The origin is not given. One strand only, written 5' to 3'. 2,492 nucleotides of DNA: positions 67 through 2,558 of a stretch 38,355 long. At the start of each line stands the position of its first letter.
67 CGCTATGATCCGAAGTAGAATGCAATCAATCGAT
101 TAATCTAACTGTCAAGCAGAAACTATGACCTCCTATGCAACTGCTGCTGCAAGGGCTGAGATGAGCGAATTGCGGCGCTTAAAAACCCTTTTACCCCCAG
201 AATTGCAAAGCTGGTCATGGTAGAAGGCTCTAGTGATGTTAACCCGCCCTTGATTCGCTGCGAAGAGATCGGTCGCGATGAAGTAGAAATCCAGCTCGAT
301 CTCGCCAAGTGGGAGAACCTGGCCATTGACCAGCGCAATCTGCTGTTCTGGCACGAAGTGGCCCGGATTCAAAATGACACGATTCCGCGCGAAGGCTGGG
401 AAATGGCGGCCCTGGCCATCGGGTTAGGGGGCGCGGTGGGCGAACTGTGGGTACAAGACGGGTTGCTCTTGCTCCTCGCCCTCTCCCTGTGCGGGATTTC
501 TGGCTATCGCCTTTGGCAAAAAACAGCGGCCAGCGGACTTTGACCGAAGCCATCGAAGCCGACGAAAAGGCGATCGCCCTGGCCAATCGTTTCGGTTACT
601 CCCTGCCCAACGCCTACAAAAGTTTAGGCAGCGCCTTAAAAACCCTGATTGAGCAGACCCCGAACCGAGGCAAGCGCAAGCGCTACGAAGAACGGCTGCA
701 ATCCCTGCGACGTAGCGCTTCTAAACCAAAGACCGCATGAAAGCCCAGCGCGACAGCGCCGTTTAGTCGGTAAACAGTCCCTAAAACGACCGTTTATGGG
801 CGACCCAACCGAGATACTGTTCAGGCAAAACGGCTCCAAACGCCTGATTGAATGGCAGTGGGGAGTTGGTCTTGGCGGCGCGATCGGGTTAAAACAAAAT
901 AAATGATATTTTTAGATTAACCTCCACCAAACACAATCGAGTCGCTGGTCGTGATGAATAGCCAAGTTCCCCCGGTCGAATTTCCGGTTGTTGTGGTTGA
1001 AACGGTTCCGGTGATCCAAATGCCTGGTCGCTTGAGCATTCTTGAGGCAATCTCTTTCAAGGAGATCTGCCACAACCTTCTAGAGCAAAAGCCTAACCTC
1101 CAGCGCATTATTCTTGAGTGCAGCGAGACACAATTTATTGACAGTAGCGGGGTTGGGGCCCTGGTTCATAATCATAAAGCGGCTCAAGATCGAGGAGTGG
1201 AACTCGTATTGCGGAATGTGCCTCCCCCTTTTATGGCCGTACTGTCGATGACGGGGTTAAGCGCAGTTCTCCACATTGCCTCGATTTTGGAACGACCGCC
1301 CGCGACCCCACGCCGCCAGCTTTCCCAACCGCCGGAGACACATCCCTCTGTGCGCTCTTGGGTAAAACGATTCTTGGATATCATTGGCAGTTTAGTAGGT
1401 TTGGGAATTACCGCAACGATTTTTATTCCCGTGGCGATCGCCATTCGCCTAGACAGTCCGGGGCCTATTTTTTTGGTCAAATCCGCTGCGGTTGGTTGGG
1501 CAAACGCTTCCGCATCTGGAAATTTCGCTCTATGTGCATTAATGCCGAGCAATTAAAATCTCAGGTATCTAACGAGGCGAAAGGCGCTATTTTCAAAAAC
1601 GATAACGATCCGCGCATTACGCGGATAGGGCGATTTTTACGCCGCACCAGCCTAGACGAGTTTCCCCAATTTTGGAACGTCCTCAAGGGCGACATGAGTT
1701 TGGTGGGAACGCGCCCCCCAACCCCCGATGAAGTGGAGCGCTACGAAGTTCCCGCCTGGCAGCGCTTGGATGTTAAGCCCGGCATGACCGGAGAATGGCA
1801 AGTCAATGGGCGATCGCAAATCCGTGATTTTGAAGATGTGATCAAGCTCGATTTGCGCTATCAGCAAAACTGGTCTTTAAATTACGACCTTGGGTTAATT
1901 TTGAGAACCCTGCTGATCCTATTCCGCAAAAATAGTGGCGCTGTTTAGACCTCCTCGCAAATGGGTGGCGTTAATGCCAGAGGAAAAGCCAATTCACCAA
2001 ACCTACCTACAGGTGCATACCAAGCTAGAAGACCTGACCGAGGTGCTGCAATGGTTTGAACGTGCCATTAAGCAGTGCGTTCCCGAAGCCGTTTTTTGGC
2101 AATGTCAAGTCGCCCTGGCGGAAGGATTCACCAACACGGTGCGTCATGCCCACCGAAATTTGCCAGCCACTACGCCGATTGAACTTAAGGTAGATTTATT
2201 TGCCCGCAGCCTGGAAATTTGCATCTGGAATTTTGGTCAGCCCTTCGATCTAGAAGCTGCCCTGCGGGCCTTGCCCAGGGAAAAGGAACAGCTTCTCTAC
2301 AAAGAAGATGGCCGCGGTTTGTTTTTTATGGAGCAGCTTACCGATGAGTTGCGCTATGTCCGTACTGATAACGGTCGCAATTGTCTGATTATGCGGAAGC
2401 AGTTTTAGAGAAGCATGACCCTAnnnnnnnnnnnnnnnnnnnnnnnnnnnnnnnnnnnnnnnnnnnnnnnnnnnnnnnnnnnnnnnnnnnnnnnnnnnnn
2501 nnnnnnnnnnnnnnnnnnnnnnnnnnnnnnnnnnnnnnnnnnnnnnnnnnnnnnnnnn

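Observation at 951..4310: Partner-switching triad whose STAS domain is fused to a polysaccharide-priming sugar transferase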

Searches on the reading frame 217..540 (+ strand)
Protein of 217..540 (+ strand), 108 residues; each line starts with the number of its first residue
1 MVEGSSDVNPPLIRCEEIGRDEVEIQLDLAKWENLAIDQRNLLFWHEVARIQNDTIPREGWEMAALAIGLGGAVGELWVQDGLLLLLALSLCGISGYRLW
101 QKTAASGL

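Call 13: search_protein_families(library=pfam, proteins=[window:217-540:+], max_evalue=0.001)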
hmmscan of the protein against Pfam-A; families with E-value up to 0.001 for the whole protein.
window:217-540:+ (108 aa): 1 family
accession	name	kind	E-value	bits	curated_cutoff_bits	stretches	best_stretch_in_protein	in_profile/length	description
PF11780.13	DUF3318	-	3.1e-32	111.8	25.9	1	2-104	17-120/141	Protein of unknown function (DUF3318)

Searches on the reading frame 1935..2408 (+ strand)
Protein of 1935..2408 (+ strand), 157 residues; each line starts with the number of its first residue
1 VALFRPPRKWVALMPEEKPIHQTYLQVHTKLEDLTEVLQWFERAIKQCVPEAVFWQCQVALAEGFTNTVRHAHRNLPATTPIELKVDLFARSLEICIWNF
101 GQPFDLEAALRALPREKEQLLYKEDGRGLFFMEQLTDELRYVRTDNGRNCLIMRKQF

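Call 4: search_protein_families(library=pfam, proteins=[window:1935-2405:+], max_evalue=0.01)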
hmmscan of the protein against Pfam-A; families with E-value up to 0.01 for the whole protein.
window:1935-2405:+ (157 aa): 1 family
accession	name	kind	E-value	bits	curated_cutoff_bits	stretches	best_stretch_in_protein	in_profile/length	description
PF13581.12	HATPase_c_2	-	7.9e-24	84.5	27.4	1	30-155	4-127/127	Histidine kinase-like ATPase domain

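Call 5: search_protein_families(library=ncbifam, proteins=[window:1935-2405:+], max_evalue=0.01)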
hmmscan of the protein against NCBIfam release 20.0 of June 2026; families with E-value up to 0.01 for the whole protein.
window:1935-2405:+ (157 aa): 3 families
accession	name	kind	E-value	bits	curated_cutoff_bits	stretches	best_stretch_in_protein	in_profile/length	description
NF003144.0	PRK04069.1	equivalog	3.9e-11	42.6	145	1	58-150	44-137/161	anti-sigma B factor RsbW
TIGR01924.1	rsbW_low_gc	equivalog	4.4e-09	36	155.05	1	58-147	44-134/159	anti-sigma B factor RsbW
TIGR01925.2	spIIAB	equivalog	0.00014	21.8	135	1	57-156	38-135/137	anti-sigma F factor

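Call 19: find_encoding_contigs(protein=window:1935-2408:+, flank=6000, max_places=8)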
Protein window:1935-2408:+ (157 aa): no gene with exactly this product is on record in the collection.

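Call 45: search_solved_structures(query=window:1935-2405:+, max_evalue=0.01, show_alignments=3)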
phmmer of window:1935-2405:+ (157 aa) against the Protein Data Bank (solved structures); distinct sequences matched with E-value up to 0.01: 1.
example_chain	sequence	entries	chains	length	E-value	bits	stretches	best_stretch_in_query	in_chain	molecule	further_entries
6m36_A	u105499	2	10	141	3.3e-05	26.8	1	57-143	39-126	Serine-protein kinase RsbW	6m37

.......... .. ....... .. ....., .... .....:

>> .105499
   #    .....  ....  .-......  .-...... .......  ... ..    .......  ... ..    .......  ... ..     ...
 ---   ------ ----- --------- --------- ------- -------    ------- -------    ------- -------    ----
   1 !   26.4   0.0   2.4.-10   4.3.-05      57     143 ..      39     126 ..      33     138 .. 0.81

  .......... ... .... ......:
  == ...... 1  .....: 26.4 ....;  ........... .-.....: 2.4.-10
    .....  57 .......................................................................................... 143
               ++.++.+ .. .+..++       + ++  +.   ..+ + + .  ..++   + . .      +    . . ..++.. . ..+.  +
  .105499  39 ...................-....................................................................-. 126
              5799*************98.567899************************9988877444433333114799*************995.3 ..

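Call 65: find_homologous_proteins(query=window:1974-2405:+, max_evalue=0.00001)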
Query window:1974-2405:+ (144 aa): 168 proteins with E <= 0.00001 among 207 candidates; the best 120 are listed.
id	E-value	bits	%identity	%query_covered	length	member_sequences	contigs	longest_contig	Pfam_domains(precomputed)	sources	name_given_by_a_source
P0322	9.7e-94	329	100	100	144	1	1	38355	PF13581.13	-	-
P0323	2.4e-52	194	63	100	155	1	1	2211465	PF13581.13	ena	-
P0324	6.3e-51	190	60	100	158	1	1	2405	PF13581.13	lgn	-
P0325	2.1e-49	185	59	99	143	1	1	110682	PF13581.13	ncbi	ncbi:MAG: ATP-binding protein [Cyanophyceae cyanobacterium]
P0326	3.4e-49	184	50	100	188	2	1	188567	PF13581.13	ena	-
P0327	8.0e-49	183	63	90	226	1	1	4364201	PF13581.13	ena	-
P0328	8.9e-49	183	57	100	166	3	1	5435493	PF13581.13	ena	-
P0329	1.9e-48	182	59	100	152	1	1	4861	PF13581.13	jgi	jgi:serine/threonine-protein kinase RsbW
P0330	1.3e-47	179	57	98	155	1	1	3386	PF13581.13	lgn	-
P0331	3.6e-47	178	59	93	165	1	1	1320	PF13581.13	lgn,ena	-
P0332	4.3e-47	177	60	98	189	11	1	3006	PF13581.13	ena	-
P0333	1.1e-46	176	58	100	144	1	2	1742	PF13581.13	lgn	-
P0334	1.8e-46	175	56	97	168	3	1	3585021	PF13581.13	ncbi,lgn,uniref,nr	ncbi:ATP-binding protein [Oxynema sp. CENA135]|uniref:ATP-binding protein n=1 Tax=Oxynema sp. CENA13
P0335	2.3e-46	175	61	99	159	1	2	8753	PF13581.13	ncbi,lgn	ncbi:MAG: ATP-binding protein [Chroococcales cyanobacterium]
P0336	2.2e-45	172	56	100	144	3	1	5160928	PF13581.13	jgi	jgi:serine/threonine-protein kinase RsbW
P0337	2.0e-44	169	59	99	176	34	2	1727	PF13581.13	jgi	jgi:serine/threonine-protein kinase RsbW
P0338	2.2e-44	169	55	99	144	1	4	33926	PF13581.13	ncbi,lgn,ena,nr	ncbi:MAG TPA: anti-sigma regulatory factor [Cyanobacteria bacterium UBA8803]|nr:anti-sigma regulator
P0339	3.5e-44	168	59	94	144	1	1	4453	PF13581.13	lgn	-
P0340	3.6e-44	168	58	99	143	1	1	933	PF13581.13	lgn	-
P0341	5.2e-44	167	53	100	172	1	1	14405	PF13581.13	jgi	jgi:serine/threonine-protein kinase RsbW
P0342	8.1e-44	167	50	98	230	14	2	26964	PF13581.13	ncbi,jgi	jgi:serine/threonine-protein kinase RsbW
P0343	1.0e-43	166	57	99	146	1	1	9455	PF13581.13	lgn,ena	-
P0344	1.1e-43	166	53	100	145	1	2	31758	PF13581.13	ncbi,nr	ncbi:MAG: ATP-binding protein [Microcoleus sp. CSU_2_2]|nr:ATP-binding protein [Microcoleus sp. SU_5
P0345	1.3e-43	166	55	99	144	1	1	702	PF13581.13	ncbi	-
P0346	1.7e-43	166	53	98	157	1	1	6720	PF13581.13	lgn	-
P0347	2.0e-43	165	56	97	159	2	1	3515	PF13581.13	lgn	-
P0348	2.1e-43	165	54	97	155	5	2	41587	PF13581.13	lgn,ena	-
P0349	2.2e-43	165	53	100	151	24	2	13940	PF13581.13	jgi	-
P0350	2.2e-43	165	55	91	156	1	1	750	PF13581.13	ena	-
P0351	3.1e-43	165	53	100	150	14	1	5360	PF13581.13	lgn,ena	-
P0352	5.7e-43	164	53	100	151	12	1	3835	PF13581.13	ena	-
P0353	6.0e-43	164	56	99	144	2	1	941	PF13581.13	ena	-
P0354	8.0e-43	163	52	100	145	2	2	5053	PF13581.13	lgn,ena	-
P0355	1.4e-42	163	59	96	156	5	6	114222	PF13581.13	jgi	jgi:serine/threonine-protein kinase RsbW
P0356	1.9e-42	162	54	97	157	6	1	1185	PF13581.13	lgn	-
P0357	2.1e-42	162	57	98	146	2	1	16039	PF13581.13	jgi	jgi:serine/threonine-protein kinase RsbW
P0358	3.0e-42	162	53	100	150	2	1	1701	PF13581.13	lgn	-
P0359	4.4e-42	161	56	100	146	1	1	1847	PF13581.13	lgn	-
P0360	5.2e-42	161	55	97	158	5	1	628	PF13581.13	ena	-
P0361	5.3e-42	161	56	99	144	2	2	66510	PF13581.13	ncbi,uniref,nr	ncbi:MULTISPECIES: ATP-binding protein [unclassified Coleofasciculus]|uniref:ATP-binding protein n=1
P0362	5.8e-42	161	54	99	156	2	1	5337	PF13581.13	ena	-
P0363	6.4e-42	161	55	99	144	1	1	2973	PF13581.13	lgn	-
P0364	8.1e-42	160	51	98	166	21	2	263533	PF13581.13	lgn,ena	-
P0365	8.9e-42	160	54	99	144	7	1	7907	PF13581.13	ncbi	ncbi:MAG: ATP-binding protein [Coleofasciculaceae cyanobacterium]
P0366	1.0e-41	160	51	100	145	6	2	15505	PF13581.13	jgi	jgi:serine/threonine-protein kinase RsbW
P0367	1.2e-41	160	55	99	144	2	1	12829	PF13581.13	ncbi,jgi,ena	ncbi:MAG TPA: anti-sigma regulatory factor [Candidatus Sericytochromatia bacterium]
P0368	1.4e-41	159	51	100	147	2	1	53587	PF13581.13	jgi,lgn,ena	jgi:serine/threonine-protein kinase RsbW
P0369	1.6e-41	159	57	98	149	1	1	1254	PF13581.13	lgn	-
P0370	1.7e-41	159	53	93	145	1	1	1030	PF13581.13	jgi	jgi:serine/threonine-protein kinase RsbW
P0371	1.7e-41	159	52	99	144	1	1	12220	PF13581.13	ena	-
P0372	1.8e-41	159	54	94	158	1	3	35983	PF13581.13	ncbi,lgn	ncbi:MAG: ATP-binding protein [Actinomycetota bacterium]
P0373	2.0e-41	159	51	99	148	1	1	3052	PF13581.13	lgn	-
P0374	2.3e-41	159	54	99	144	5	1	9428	PF13581.13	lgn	-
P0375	2.6e-41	159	53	100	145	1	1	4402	PF13581.13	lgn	-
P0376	3.9e-41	158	53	100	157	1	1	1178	PF13581.13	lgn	-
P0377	4.5e-41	158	54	95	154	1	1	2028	PF13581.13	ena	-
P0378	6.8e-41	157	48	98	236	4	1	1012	PF13581.13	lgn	-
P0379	1.3e-40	156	52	100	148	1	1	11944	PF13581.13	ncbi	-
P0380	1.5e-40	156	56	92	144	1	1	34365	PF13581.13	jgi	jgi:serine/threonine-protein kinase RsbW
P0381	1.6e-40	156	55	99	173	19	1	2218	PF13581.13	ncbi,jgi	jgi:serine/threonine-protein kinase RsbW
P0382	1.6e-40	156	55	99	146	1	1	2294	PF13581.13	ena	-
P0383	1.8e-40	156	54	97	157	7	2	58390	PF13581.13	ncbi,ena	-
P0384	2.3e-40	155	54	100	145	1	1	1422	PF13581.13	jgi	-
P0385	2.5e-40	155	50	100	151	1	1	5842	PF13581.13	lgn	-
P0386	3.7e-40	155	52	99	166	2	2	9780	PF13581.13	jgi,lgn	jgi:serine/threonine-protein kinase RsbW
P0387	4.3e-40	155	52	99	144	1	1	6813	PF13581.13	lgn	-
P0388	5.5e-40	154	54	92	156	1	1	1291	PF13581.13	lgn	-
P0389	7.7e-40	154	54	100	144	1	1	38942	PF13581.13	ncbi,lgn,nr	ncbi:MAG: ATP-binding protein [Cyanobacteriota bacterium]|nr:ATP-binding protein [Cyanobacteriota ba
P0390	8.7e-40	154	52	99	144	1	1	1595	PF13581.13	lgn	-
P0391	9.7e-40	153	53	99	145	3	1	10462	PF13581.13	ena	-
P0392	1.0e-39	153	53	95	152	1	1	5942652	PF13581.13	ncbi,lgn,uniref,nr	ncbi:putative anti-sigma regulatory factor, serine/threonine protein kinase [Gloeothece citriformis 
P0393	1.2e-39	153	53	99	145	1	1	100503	PF13581.13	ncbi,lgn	-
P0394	1.5e-39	153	53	99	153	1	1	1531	PF13581.13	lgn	-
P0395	1.6e-39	153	50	97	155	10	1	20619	PF13581.13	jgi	-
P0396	1.8e-39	153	53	92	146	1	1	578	PF13581.13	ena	-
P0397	1.9e-39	153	53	92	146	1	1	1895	PF13581.13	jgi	-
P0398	1.9e-39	153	53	92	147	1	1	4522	PF13581.13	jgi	-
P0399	1.9e-39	153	53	92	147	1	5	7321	PF13581.13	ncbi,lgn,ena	ncbi:MAG: hypothetical protein RLZZ148_156 [Cyanobacteriota bacterium]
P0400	1.9e-39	153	53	92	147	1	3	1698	PF13581.13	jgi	jgi:serine/threonine-protein kinase RsbW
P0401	1.9e-39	152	52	92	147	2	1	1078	PF13581.13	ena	-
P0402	2.0e-39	152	53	92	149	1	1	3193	PF13581.13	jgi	-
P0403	2.1e-39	152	56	92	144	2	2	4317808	PF13581.13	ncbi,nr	ncbi:MAG: hypothetical protein N5P05_003360 [Chroococcopsis gigantea SAG 12.99]|nr:ATP-binding prote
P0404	2.9e-39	152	54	99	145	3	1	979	PF13581.13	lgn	-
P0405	3.1e-39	152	54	96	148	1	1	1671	PF13581.13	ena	-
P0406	3.4e-39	152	53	96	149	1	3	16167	PF13581.13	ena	-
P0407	3.4e-39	152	53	96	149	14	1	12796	PF13581.13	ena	-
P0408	3.6e-39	152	53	92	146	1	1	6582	PF13581.13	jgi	jgi:serine/threonine-protein kinase RsbW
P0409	3.6e-39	152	53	92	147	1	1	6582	PF13581.13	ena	-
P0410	5.8e-39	151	52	99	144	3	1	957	PF13581.13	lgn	-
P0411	5.9e-39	151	50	99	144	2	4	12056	PF13581.13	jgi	jgi:serine/threonine-protein kinase RsbW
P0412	6.1e-39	151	51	100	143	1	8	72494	PF13581.13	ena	-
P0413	7.0e-39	151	52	92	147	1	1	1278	PF13581.13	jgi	jgi:serine/threonine-protein kinase RsbW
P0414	7.7e-39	151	53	99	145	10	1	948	PF13581.13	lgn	-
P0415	9.3e-39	150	54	96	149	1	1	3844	PF13581.13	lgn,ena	-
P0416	9.7e-39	150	52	92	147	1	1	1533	PF13581.13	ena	-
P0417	1.1e-38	150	51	100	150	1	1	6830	PF13581.13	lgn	-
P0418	1.3e-38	150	52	92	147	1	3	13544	PF13581.13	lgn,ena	-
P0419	1.3e-38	150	52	92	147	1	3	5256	PF13581.13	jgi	jgi:serine/threonine-protein kinase RsbW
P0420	1.4e-38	150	52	92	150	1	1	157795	PF13581.13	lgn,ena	-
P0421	1.4e-38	150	52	92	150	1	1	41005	PF13581.13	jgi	jgi:serine/threonine-protein kinase RsbW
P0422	1.4e-38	150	52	92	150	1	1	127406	PF13581.13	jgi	jgi:serine/threonine-protein kinase RsbW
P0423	1.4e-38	150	52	92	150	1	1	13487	PF13581.13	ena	-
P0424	1.7e-38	149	50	94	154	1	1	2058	PF13581.13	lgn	-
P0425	1.8e-38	149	51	95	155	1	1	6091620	PF13581.13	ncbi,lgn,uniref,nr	ncbi:ATP-binding protein [Gloeothece verrucosa]|uniref:Putative anti-sigma regulatory factor, serine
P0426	1.8e-38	149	52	92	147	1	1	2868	PF13581.13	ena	-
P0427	1.8e-38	149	52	92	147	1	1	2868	PF13581.13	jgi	jgi:serine/threonine-protein kinase RsbW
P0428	1.8e-38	149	52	92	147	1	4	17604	PF13581.13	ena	-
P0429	1.9e-38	149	51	92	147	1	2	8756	PF13581.13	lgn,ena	-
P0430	2.1e-38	149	55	94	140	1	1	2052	PF13581.13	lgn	-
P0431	2.4e-38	149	53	99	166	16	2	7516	PF13581.13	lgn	-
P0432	2.5e-38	149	52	92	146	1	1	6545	PF13581.13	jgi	jgi:serine/threonine-protein kinase RsbW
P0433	2.5e-38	149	51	92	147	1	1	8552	PF13581.13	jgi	-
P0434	2.5e-38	149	52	92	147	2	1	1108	PF13581.13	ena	-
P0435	2.5e-38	149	52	92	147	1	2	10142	PF13581.13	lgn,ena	-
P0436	2.6e-38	149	52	100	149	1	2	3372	PF13581.13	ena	-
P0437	2.6e-38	149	52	92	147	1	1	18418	PF13581.13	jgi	-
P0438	2.6e-38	149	52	92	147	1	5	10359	PF13581.13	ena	-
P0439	2.6e-38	149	52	92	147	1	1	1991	PF13581.13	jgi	-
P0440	3.0e-38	149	54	97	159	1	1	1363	PF13581.13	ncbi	-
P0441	3.5e-38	148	54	93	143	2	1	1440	PF13581.13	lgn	-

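Call 67: find_encoding_contigs(protein=P0323, flank=7000, max_places=2)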
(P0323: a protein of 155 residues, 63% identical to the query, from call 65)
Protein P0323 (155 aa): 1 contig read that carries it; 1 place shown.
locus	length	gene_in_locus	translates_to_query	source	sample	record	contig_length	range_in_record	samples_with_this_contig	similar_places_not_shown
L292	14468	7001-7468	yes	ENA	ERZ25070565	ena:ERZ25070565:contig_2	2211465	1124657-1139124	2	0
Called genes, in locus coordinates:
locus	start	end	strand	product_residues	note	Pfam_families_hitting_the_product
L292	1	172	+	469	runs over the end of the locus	PF07894:SACK1 (faint), PF13091:PLDc_2, PF00614:PLDc (faint), PF13091:PLDc_2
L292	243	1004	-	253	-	PF09037:Sulphotransf, PF13469:Sulfotransfer_3 (faint)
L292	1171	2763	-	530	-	PF03023:MurJ, PF01554:MatE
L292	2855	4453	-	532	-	-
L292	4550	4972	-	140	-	-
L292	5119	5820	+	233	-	PF11780:DUF3318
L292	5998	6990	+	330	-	PF01740:STAS, PF13466:STAS_2, PF02397:Bac_transf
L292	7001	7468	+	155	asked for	PF13581:HATPase_c_2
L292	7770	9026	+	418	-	PF13439:Glyco_transf_4, PF13579:Glyco_trans_4_4, PF00534:Glycos_transf_1, PF13692:Glyco_trans_1_4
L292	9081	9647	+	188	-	-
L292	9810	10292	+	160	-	PF02410:RsfS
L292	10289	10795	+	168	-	PF06799:CGLD27-like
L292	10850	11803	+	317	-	PF06089:Asparaginase_II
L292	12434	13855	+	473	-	PF05128:DUF697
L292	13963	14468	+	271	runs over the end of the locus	PF01171:ATP_bind_3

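Call 68: find_encoding_contigs(protein=P0328, flank=7000, max_places=2)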
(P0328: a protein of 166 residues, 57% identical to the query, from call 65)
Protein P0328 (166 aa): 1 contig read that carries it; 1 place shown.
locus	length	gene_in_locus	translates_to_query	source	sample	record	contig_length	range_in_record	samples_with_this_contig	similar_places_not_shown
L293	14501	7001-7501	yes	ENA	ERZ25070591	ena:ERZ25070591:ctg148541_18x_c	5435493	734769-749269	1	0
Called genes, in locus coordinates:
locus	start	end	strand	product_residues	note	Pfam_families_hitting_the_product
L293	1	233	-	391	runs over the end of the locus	PF00266:Aminotran_5, PF01212:Beta_elim_lyase (weak), PF01041:DegT_DnrJ_EryC1 (weak)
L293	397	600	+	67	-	-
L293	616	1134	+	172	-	PF01288:HPPK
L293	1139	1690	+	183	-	PF00293:NUDIX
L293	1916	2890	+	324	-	PF07444:Ycf66_N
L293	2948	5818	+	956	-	PF00133:tRNA-synt_1, PF09334:tRNA-synt_1g, PF08264:Anticodon_1, PF06827:zf-FPG_IleRS (weak)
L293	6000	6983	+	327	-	PF01740:STAS, PF13466:STAS_2, PF02397:Bac_transf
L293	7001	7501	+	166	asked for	PF13581:HATPase_c_2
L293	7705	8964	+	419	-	PF13439:Glyco_transf_4, PF13579:Glyco_trans_4_4, PF00534:Glycos_transf_1, PF13692:Glyco_trans_1_4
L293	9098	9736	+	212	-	PF01966:HD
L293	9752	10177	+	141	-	PF02410:RsfS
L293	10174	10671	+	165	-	PF06799:CGLD27-like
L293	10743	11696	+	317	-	PF06089:Asparaginase_II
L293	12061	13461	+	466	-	PF05128:DUF697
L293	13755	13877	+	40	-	-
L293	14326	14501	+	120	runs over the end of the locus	PF17866:AAA_lid_6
